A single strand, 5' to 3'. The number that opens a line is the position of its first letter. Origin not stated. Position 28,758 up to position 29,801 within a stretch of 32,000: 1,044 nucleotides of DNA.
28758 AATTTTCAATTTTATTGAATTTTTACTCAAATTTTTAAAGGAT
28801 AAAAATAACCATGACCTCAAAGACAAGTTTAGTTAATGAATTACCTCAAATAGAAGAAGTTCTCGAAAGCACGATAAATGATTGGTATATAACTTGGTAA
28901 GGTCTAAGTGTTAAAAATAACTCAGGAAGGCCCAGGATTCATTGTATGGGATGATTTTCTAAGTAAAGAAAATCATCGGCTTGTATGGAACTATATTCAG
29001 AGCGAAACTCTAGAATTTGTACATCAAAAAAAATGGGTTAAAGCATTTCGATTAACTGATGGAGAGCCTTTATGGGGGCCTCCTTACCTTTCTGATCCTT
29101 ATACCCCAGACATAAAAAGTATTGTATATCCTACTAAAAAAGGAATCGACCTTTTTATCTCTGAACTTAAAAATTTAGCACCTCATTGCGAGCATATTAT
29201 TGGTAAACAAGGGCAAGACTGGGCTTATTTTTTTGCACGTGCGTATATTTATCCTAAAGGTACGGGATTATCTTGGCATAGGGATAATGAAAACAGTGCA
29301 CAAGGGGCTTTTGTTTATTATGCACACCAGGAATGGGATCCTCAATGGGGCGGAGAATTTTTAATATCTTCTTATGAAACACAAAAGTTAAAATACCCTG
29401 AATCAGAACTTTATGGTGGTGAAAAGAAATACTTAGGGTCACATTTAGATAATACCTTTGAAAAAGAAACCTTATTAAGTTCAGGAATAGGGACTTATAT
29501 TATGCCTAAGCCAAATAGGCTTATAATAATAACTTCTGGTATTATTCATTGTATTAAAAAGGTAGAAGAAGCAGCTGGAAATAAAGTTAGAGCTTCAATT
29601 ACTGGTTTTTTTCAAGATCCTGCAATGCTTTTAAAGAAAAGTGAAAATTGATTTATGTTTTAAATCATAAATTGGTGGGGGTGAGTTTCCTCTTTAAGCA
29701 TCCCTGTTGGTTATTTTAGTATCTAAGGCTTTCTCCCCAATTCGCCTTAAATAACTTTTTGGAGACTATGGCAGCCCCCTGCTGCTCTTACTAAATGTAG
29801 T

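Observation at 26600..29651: Compact five-part locus: EamA exporter <- -> LysR, peptide A, hairpin, peptide B, 2OG-Fe(II) oxygenase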

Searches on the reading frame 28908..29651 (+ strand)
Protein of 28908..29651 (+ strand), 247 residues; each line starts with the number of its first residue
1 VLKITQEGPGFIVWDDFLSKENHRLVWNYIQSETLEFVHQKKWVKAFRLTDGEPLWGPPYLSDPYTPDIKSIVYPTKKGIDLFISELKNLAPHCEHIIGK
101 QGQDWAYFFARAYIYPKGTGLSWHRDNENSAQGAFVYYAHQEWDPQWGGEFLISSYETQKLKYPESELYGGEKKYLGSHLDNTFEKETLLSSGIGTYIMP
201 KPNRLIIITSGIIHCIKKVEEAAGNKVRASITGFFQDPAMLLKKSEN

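Call 3: search_protein_families(library=pfam, proteins=[window:28908-29651:+], max_evalue=0.1)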
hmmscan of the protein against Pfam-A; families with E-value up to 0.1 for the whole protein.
window:28908-29651:+ (247 aa): 4 families
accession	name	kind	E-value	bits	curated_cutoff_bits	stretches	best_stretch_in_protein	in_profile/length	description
PF13640.12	2OG-FeII_Oxy_3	-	9.5e-10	39.8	27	1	113-236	4-98/98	2OG-Fe(II) oxygenase superfamily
PF13661.12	2OG-FeII_Oxy_4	-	1.1e-09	39.2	27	2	113-159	4-50/98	2OG-Fe(II) oxygenase superfamily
PF22814.2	WelO5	-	0.0001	22.4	27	1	106-235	130-264/277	Carrier-protein-independent halogenase WelO5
PF02373.28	JmjC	-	0.027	15.3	24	1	112-215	2-100/114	JmjC domain, hydroxylase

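Call 6: find_homologous_proteins(query=window:28908-29651:+)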
Query window:28908-29651:+ (247 aa): 119 proteins with E <= 0.001 among 345 candidates.
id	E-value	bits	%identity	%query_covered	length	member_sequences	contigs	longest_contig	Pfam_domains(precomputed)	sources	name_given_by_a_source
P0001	5.5e-160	549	94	100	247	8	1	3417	PF13640.13,PF13661.13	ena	-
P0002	1.1e-123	430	74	97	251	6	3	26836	PF22814.4,PF13640.13,PF13661.13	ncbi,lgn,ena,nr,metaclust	ncbi:MAG: hypothetical protein BGO67_05125 [Alphaproteobacteria bacterium 41-28]|nr:MAG: hypothetica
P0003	1.6e-117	409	69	99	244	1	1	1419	PF13640.13,PF13661.13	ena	-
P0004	1.2e-115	403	69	99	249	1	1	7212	PF13640.13,PF13661.13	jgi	jgi:hypothetical protein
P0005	2.0e-110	386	68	94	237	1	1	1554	PF13640.13,PF13661.13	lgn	-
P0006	4.8e-110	385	68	92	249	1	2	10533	PF13640.13,PF13661.13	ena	-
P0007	2.8e-109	382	68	94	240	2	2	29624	PF13640.13,PF13661.13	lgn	-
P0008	3.5e-108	379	65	99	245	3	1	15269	PF13640.13,PF13661.13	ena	-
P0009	2.9e-105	369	64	94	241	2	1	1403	PF13640.13,PF13661.13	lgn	-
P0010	4.5e-102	359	62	97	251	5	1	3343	PF22814.4,PF13640.13,PF13661.13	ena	-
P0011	1.8e-101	357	60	99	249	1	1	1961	PF13640.13,PF13661.13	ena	-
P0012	5.6e-101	355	63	95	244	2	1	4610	PF22814.4,PF13640.13,PF13661.13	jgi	-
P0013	7.1e-101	355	63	94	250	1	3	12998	PF13640.13,PF13661.13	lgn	-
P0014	8.1e-101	355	63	94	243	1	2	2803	PF13640.13,PF13661.13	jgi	jgi:hypothetical protein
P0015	8.3e-101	355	61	98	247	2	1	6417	PF13640.13,PF13661.13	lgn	-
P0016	1.1e-100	354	62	98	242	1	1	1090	PF13640.13,PF13661.13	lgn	-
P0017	1.3e-100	354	64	92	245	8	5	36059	PF13640.13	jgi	jgi:Rps23 Pro-64 3,4-dihydroxylase Tpa1-like proline 4-hydroxylase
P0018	8.0e-100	351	62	95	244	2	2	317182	PF22814.4,PF13640.13,PF13661.13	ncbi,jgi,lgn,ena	-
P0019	7.0e-99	348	63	94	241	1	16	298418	PF13640.13,PF13661.13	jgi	jgi:hypothetical protein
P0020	1.7e-98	347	60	96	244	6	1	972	PF13640.13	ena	-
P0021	2.0e-98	347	61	94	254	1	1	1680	PF13640.13,PF13661.13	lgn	-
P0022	2.1e-98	347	61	94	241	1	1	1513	PF13640.13,PF13661.13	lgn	-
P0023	9.8e-98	345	61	94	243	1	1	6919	PF13640.13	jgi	jgi:Rps23 Pro-64 3,4-dihydroxylase Tpa1-like proline 4-hydroxylase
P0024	2.1e-96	340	59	98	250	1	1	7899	PF22814.4,PF13640.13,PF13661.13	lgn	-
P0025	1.2e-94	334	56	97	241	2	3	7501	PF13640.13,PF13661.13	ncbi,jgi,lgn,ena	jgi:hypothetical protein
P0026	1.5e-94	334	57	95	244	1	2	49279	PF13640.13,PF13661.13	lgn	-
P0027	1.3e-93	331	57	95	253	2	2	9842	PF13640.13,PF13661.13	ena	-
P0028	2.8e-93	330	66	85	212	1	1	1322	PF13640.13,PF13661.13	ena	-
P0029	1.1e-92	328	57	99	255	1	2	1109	PF13640.13,PF13661.13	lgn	-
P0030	1.4e-90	321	57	95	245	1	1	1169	PF13640.13,PF13661.13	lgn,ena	-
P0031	1.5e-89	318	56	94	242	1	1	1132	PF13640.13,PF13661.13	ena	-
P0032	8.0e-87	309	54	96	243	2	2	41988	PF13640.13,PF13661.13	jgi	jgi:hypothetical protein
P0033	5.0e-84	300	53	98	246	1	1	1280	PF13640.13,PF13661.13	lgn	-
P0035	1.1e-78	282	53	96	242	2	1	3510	PF13640.13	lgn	-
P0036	1.3e-76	275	51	97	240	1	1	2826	PF13640.13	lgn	-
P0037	3.1e-76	274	50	96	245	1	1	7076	PF13640.13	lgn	-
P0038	1.1e-74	269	49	96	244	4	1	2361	PF13640.13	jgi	jgi:hypothetical protein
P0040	4.5e-74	267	50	95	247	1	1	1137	PF13640.13,PF13661.13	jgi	-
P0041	1.8e-72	262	49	98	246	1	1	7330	PF13640.13,PF13661.13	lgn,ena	-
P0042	1.8e-72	262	49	93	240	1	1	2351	PF13640.13,PF13661.13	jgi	jgi:2OG-Fe(II) oxygenase superfamily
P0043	8.4e-72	260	48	96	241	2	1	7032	PF13640.13,PF13661.13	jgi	jgi:hypothetical protein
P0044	1.9e-71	258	46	96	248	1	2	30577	PF13640.13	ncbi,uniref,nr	ncbi:2OG-Fe(II) oxygenase [Corallococcus carmarthensis]|uniref:Proline hydroxylase n=1 Tax=Coralloco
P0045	6.6e-71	257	67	62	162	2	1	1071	PF13640.13,PF13661.13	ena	-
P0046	1.6e-70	255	44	96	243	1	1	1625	PF13640.13,PF13661.13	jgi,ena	jgi:hypothetical protein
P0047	2.1e-70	255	46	96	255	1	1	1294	PF13640.13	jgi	jgi:hypothetical protein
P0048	5.6e-70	254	47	92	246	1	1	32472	PF13640.13,PF13661.13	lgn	-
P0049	1.6e-69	252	48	96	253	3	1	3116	PF13640.13,PF13661.13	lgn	-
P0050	1.3e-68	249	48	99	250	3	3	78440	PF13640.13,PF13661.13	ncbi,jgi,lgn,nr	ncbi:TPA: proline hydroxylase [Legionella pneumophila]|nr:proline hydroxylase [Legionella pneumophil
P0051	1.3e-68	249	47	100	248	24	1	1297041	PF13640.13,PF13661.13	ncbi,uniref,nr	ncbi:2OG-Fe(II) oxygenase [Legionella sp. 16cNR16C]|uniref:2OG-Fe(II) oxygenase n=1 Tax=Legionella s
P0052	3.6e-68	248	48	93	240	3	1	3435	PF13640.13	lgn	-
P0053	1.3e-67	246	45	98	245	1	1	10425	PF13640.13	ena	-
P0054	4.0e-67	244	44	96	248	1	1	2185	PF13640.13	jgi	jgi:hypothetical protein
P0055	6.1e-67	244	48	95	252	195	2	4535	PF13640.13,PF13661.13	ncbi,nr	ncbi:TPA: 2OG-Fe(II) oxygenase [Legionella pneumophila]|nr:2OG-Fe(II) oxygenase [Legionella pneumoph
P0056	1.8e-66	242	49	96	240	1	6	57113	PF13640.13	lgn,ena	-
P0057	3.8e-66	241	47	95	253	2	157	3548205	PF13640.13,PF13661.13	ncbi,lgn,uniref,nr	ncbi:TPA: 2OG-Fe(II) oxygenase [Legionella pneumophila]|uniref:Proline hydroxylase n=1 Tax=Legionell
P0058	5.3e-66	241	47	92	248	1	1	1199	PF13640.13,PF13661.13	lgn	-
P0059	7.6e-66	240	46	99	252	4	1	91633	PF13640.13,PF13661.13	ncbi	ncbi:2OG-Fe(II) oxygenase [Legionella pneumophila]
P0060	1.1e-65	239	47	95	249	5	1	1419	PF13640.13,PF13661.13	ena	-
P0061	3.5e-65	238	45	95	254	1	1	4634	PF13640.13,PF13661.13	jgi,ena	jgi:hypothetical protein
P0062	2.0e-64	235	45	95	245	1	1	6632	PF13640.13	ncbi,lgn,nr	ncbi:MAG: 2OG-Fe(II) oxygenase [Bdellovibrionales bacterium]|nr:2OG-Fe(II) oxygenase [Bdellovibriona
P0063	1.0e-62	230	62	59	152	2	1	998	PF22814.4,PF13640.13,PF13661.13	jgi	jgi:Rps23 Pro-64 3,4-dihydroxylase Tpa1-like proline 4-hydroxylase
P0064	1.4e-62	229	45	99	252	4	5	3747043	PF13640.13,PF13661.13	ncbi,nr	ncbi:2OG-Fe(II) oxygenase [Fluoribacter gormanii]|nr:2OG-Fe(II) oxygenase [Fluoribacter gormanii]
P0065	1.7e-62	229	44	95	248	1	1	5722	PF13640.13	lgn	-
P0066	8.2e-60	220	47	95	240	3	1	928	PF13640.13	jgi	-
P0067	9.4e-59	217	44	95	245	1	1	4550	PF13640.13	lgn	-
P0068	1.4e-56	210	42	91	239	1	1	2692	PF13640.13,PF13661.13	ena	-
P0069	5.4e-56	208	43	92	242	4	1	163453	PF13640.13,PF13661.13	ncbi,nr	ncbi:MAG: proline hydroxylase [Candidatus Puniceispirillum sp.]|nr:proline hydroxylase [Candidatus P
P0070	1.2e-54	203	41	95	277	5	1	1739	PF13640.13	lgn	-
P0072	1.1e-51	194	39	95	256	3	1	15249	PF13640.13,PF13661.13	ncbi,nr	ncbi:MAG: 2OG-Fe(II) oxygenase [Acidobacteria bacterium]|nr:2OG-Fe(II) oxygenase [Acidobacteriota ba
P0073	5.3e-51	191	43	95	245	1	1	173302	PF13640.13,PF13661.13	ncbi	-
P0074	5.4e-51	191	40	95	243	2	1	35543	PF13640.13,PF13661.13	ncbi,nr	ncbi:MAG: hypothetical protein JWN44_3266 [Myxococcales bacterium]|nr:hypothetical protein [Myxococc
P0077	6.3e-48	181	42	90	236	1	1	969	PF13640.13,PF13661.13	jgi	jgi:hypothetical protein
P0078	1.8e-47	180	41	96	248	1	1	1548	PF13640.13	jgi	jgi:hypothetical protein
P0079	2.0e-46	176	40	96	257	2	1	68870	PF13640.13,PF13661.13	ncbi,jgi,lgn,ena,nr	ncbi:MAG TPA: hypothetical protein VK548_22445 [Candidatus Acidoferrum sp.]|nr:hypothetical protein 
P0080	6.4e-46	175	39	96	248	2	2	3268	PF13640.13,PF13661.13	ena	-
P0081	8.2e-41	158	35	96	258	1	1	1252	PF13640.13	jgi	jgi:hypothetical protein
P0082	7.8e-40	155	37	95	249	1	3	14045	PF13640.13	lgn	-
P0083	1.2e-39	154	36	95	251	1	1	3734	PF13640.13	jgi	jgi:hypothetical protein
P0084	1.3e-39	154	38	94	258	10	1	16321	PF13640.13,PF13661.13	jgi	jgi:2OG-Fe(II) oxygenase superfamily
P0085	1.8e-39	154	38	95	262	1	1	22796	PF13640.13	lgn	-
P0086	7.7e-39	151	39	95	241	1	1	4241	PF13640.13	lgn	-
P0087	1.9e-38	150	38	92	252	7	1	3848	PF13640.13,PF13661.13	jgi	jgi:hypothetical protein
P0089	3.5e-38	149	37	94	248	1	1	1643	PF13640.13,PF13661.13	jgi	jgi:Rps23 Pro-64 3,4-dihydroxylase Tpa1-like proline 4-hydroxylase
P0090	5.8e-38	149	34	96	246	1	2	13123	PF13640.13,PF13661.13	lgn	-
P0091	1.4e-37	147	42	78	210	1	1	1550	PF13640.13,PF13661.13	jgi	jgi:hypothetical protein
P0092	6.8e-37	145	38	94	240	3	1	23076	PF13640.13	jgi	jgi:hypothetical protein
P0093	7.7e-37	145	36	96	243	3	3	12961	PF13640.13,PF13661.13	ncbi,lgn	ncbi:MAG: 2OG-Fe(II) oxygenase [Candidatus Symbiodolus clandestinus]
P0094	3.2e-36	143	37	93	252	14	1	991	PF13640.13,PF13661.13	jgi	-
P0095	6.5e-36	142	34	98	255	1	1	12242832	PF13640.13,PF13661.13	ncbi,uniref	ncbi:2OG-Fe(II) oxygenase [Pendulispora albinea]|uniref:2OG-Fe(II) oxygenase n=1 Tax=Pendulispora al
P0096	1.4e-35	141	31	96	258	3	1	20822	PF13640.13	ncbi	ncbi:MAG: hypothetical protein AAFN78_03540 [Pseudomonadota bacterium]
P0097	2.1e-35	140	37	92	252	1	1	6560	PF13640.13,PF13661.13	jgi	jgi:hypothetical protein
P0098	4.1e-35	139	37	91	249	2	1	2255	PF13640.13,PF13661.13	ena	-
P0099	4.1e-35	139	37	95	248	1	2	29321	PF13640.13,PF13661.13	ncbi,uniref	ncbi:2OG-Fe(II) oxygenase [Candidatus Sororendozoicomonas aggregata]|uniref:2OG-Fe(II) oxygenase n=1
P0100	7.1e-35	138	39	92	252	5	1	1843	PF13640.13,PF13661.13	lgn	-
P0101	1.3e-34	138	36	92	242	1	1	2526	PF13640.13,PF13661.13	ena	-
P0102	2.5e-34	137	33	96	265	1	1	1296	PF13640.13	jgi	jgi:hypothetical protein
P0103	3.0e-34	136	37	95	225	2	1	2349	PF13640.13,PF13661.13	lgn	-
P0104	6.0e-34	135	36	96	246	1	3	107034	PF13640.13,PF13661.13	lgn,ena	-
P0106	1.5e-33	134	31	96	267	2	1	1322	PF13640.13,PF13661.13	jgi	jgi:hypothetical protein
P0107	6.3e-33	132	37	95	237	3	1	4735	PF13640.13,PF13661.13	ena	-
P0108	7.3e-33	132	36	95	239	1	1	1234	PF13640.13,PF13661.13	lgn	-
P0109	1.2e-31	128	36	95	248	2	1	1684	PF13640.13,PF13661.13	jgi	jgi:hypothetical protein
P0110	1.3e-31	128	37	91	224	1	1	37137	PF13640.13,PF13661.13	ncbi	-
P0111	1.7e-31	127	36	92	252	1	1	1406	PF13640.13,PF13661.13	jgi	jgi:2-oxoglutarate-Fe(II)-dependent oxygenase superfamily protein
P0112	2.4e-31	127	34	93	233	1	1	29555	PF13640.13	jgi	jgi:hypothetical protein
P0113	9.6e-31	125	35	95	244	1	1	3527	PF13640.13,PF13661.13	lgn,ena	-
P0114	7.8e-30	122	31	95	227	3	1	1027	PF13640.13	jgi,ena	-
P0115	2.4e-29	120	37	91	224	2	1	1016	PF13640.13,PF13661.13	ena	-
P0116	3.1e-29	120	32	95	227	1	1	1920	PF13640.13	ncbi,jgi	jgi:hypothetical protein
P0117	4.7e-27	113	33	90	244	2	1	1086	PF13640.13,PF13661.13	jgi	-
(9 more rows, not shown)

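Call 8: find_related_loci(query=A1, collection=genome_contigs, flank=6000)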
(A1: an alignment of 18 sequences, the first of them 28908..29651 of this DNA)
Query A1 (247 aa) in genome_contigs; peptide patterns used: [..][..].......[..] (x = any residue, [..] = any of these).
134 stretches matched a pattern; 122 encode a relative of the query (tblastn E <= 1e-3); the best 80 are kept; 80 distinct loci.
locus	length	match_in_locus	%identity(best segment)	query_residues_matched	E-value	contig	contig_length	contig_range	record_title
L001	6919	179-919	92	1-247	3e-156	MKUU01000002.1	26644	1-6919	MAG: Caedibacter sp. 38-128 SCNpilot_expt_500_p_scaffold_1147, whole genome shotgun sequence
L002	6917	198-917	94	1-240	9e-155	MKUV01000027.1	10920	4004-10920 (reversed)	MAG: Caedibacter sp. 37-49 SCNpilot_expt_500_p_scaffold_2944, whole genome shotgun sequence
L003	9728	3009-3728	74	4-243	1e-124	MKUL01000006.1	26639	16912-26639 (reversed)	MAG: Alphaproteobacteria bacterium 41-28 SCNpilot_cont_1000_p_scaffold_1193, whole genome shotgun sequence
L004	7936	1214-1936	62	1-241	8e-105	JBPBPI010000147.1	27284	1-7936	MAG: Janthinobacterium lividum isolate 3300051444_34 3300051444_34_Ga0502433_00003354, whole genome shotgun sequence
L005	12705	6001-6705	62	11-245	1e-102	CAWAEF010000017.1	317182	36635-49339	MAG: uncultured Alphaproteobacteria bacterium isolate MFD04780.bin.2.148 genome assembly, contig: contig_56503, whole ge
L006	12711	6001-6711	46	2-238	2e-75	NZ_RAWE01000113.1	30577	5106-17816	Corallococcus carmarthensis strain CA043D NODE_113_30577_cov_33.298_ID_10805, whole genome shotgun sequence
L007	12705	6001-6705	48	2-236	3e-72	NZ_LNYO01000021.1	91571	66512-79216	Legionella nautarum strain ATCC 49506 Lnau_ctg021, whole genome shotgun sequence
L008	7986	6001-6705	49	2-236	7e-72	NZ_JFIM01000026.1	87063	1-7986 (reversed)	Legionella pneumophila subsp. fraseri strain ATCC 33156 contig026, whole genome shotgun sequence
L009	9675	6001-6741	48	2-246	3e-71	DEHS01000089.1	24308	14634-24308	MAG TPA_asm: Legionellaceae bacterium UBA2794 UBA2794_contig_22140, whole genome shotgun sequence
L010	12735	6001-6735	47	2-246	7e-71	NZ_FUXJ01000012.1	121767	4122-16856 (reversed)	Legionella maceachernii strain ATCC 35300, whole genome shotgun sequence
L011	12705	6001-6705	48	2-236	5e-70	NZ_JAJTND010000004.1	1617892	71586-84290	Legionella resiliens strain 8cVS16 C4, whole genome shotgun sequence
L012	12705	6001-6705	48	2-236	9e-70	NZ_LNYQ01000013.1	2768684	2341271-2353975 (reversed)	Legionella parisiensis strain PF-209-C-C2 Lpar_ctg013, whole genome shotgun sequence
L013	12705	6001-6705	48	2-236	2e-69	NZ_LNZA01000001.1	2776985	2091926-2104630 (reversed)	Legionella tucsonensis strain ATCC 49180 Ltuc_ctg001, whole genome shotgun sequence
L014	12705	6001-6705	48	2-236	3e-69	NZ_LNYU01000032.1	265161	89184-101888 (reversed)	Legionella santicrucis strain SC-63-C7 Lsan_ctg032, whole genome shotgun sequence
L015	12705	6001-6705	47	2-236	3e-69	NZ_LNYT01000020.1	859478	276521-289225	Legionella rubrilucens strain WA-270A-C2 Lrub_ctg020, whole genome shotgun sequence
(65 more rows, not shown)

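Call 15: find_encoding_contigs(protein=P0057, flank=8000, max_places=4)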
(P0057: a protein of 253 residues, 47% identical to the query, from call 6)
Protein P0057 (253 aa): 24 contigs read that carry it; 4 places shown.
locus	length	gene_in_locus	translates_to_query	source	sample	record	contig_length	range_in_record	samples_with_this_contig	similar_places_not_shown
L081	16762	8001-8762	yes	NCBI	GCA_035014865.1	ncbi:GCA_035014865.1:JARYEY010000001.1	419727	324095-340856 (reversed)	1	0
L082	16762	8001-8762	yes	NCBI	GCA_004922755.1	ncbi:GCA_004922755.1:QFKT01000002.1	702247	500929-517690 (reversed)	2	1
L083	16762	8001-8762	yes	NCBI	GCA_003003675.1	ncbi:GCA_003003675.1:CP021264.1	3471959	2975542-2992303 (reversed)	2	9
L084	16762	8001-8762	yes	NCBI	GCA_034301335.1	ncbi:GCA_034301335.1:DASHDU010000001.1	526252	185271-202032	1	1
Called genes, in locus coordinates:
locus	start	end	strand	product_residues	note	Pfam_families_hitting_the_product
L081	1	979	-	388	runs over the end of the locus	PF02120:Flg_hook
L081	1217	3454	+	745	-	PF00676:E1_dh, PF02779:Transket_pyr, PF02780:Transketolase_C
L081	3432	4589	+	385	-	PF02771:Acyl-CoA_dh_N, PF02770:Acyl-CoA_dh_M, PF00441:Acyl-CoA_dh_1, PF08028:Acyl-CoA_dh_2, PF22924:ACOX_C_alpha1 (weak)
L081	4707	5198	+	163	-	-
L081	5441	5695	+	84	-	-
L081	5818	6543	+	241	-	-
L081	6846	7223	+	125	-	PF04343:DUF488, PF22751:DUF488-N3a, PF22752:DUF488-N3i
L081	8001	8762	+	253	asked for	PF13661:2OG-FeII_Oxy_4 (faint), PF13640:2OG-FeII_Oxy_3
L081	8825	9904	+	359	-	-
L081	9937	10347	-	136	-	-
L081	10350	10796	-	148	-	PF13274:SocA_Panacea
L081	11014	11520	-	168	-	PF07275:ArdA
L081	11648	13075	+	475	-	PF14706:Tnp_DNA_bind, PF01609:DDE_Tnp_1 (weak)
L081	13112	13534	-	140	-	PF00436:SSB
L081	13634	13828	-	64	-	-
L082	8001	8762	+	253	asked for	PF13661:2OG-FeII_Oxy_4 (faint), PF13640:2OG-FeII_Oxy_3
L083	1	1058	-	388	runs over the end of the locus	PF02120:Flg_hook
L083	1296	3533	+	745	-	PF00676:E1_dh, PF02779:Transket_pyr, PF02780:Transketolase_C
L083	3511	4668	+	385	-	PF02771:Acyl-CoA_dh_N, PF02770:Acyl-CoA_dh_M, PF00441:Acyl-CoA_dh_1, PF08028:Acyl-CoA_dh_2, PF22924:ACOX_C_alpha1 (weak)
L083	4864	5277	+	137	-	-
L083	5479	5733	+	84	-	-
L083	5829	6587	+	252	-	-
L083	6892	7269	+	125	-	PF04343:DUF488, PF22751:DUF488-N3a, PF22752:DUF488-N3i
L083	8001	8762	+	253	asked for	PF13661:2OG-FeII_Oxy_4 (faint), PF13640:2OG-FeII_Oxy_3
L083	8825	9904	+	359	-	-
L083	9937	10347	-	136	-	-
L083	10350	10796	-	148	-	PF13274:SocA_Panacea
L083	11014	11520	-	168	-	PF07275:ArdA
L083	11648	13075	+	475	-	PF14706:Tnp_DNA_bind, PF01609:DDE_Tnp_1 (weak)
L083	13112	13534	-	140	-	PF00436:SSB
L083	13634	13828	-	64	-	-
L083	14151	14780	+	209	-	PF13523:Acetyltransf_8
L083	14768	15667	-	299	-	PF12834:Phage_int_SAM_2, PF12835:Integrase_1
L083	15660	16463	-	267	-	-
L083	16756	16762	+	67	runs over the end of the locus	-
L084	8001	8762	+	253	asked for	PF13661:2OG-FeII_Oxy_4 (faint), PF13640:2OG-FeII_Oxy_3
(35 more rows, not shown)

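Call 16: find_encoding_contigs(protein=P0018, flank=8000, max_places=3)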
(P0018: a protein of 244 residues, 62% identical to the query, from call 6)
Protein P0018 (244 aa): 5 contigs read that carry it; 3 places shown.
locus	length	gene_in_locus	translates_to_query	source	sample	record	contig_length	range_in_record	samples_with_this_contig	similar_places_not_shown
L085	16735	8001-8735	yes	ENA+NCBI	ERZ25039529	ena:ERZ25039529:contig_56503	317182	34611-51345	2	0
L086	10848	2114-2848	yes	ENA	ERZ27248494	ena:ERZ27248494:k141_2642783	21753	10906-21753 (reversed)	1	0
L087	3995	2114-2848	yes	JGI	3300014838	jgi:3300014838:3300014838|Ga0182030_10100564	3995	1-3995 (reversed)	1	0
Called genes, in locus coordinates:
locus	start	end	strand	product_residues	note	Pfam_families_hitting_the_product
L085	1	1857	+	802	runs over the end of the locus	PF08448:PAS_4 (faint), PF00989:PAS (faint), PF13188:PAS_8 (faint), PF12860:PAS_7, PF00512:HisKA, PF02518:HATPase_c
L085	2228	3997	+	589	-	PF01764:Lipase_3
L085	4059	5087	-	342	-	PF03486:HI0933_like (faint), PF07992:Pyr_redox_2, PF13738:Pyr_redox_3, PF00743:FMO-like (weak), PF00070:Pyr_redox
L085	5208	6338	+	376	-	PF20510:HgmA_N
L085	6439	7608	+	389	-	-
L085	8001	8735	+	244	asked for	PF22814:WelO5 (faint), PF13640:2OG-FeII_Oxy_3, PF13661:2OG-FeII_Oxy_4 (faint)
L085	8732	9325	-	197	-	PF03548:LolA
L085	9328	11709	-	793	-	PF13491:FtsK_4TM, PF17854:FtsK_alpha, PF01580:FtsK_SpoIIIE, PF09397:FtsK_gamma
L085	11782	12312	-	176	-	PF01025:GrpE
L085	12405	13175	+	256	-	PF01138:RNase_PH, PF03725:RNase_PH_C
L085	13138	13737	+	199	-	PF01725:Ham1p_like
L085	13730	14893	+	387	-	PF04055:Radical_SAM, PF06969:HemN_C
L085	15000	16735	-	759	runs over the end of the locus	-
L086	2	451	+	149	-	?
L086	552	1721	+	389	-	-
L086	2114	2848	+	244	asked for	PF22814:WelO5 (faint), PF13640:2OG-FeII_Oxy_3, PF13661:2OG-FeII_Oxy_4 (faint)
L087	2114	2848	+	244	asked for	PF22814:WelO5 (faint), PF13640:2OG-FeII_Oxy_3, PF13661:2OG-FeII_Oxy_4 (faint)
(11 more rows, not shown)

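Call 18: search_protein_families(library=pfam, proteins=[L083:8825-9904:+, L085:6439-7608:+, L083:5829-6587:+, L083:5479-5733:+, L083:4864-5277:+], max_evalue=0.1)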
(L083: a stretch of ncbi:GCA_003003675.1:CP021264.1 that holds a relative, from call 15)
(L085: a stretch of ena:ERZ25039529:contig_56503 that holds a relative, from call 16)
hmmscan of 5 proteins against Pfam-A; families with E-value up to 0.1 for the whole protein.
L083:8825-9904:+ (359 aa): 0 families

L085:6439-7608:+ (389 aa): 1 family
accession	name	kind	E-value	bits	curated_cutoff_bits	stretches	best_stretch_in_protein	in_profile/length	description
PF03040.20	CemA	-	0.026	14.9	27.4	1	186-248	50-114/229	CemA family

L083:5829-6587:+ (252 aa): 0 families

L083:5479-5733:+ (84 aa): 0 families

L083:4864-5277:+ (137 aa): 1 family
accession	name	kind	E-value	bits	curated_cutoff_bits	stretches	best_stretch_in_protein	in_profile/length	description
PF21758.2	PAC_bac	-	0.073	13.2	27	1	55-109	63-114/115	Bacterial proteasome assembling chaperone-like protein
